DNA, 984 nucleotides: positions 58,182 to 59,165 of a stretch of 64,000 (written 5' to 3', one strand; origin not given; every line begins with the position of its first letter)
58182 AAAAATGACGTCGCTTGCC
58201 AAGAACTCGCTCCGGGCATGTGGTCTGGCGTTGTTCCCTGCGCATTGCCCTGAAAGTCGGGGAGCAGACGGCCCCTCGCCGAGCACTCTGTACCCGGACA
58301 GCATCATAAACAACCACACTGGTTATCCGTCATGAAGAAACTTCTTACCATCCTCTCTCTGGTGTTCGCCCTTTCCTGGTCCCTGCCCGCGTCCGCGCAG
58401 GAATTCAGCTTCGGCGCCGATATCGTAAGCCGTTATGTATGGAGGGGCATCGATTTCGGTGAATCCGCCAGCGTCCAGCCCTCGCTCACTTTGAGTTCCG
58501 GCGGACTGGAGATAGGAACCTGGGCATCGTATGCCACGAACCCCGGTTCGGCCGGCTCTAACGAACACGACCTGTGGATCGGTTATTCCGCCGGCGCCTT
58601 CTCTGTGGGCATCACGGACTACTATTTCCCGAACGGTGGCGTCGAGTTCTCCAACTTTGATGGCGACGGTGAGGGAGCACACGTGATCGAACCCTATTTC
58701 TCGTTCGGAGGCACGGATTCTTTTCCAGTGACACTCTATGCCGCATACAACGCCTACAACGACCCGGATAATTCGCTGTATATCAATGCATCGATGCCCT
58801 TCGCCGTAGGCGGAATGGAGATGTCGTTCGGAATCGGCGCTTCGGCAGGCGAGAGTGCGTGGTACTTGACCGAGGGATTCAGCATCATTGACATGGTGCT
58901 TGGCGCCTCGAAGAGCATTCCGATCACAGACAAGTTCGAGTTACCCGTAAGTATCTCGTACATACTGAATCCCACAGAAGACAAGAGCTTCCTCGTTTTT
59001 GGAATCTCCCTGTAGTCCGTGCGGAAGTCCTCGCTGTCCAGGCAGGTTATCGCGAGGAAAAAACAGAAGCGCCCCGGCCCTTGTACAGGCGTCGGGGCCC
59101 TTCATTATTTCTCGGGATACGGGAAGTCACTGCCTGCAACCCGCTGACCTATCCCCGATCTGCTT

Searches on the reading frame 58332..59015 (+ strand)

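Call 62: search_protein_families(library=pfam, proteins=[window:58332-59015:+], max_evalue=0.001)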
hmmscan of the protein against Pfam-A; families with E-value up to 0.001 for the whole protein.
window:58332-59015:+ (227 aa): 1 family
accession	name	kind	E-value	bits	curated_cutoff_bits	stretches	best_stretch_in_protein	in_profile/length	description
PF09694.16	Gcw_chp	-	6.8e-14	52.8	24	1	19-196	4-188/230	Bacterial protein of unknown function (Gcw_chp)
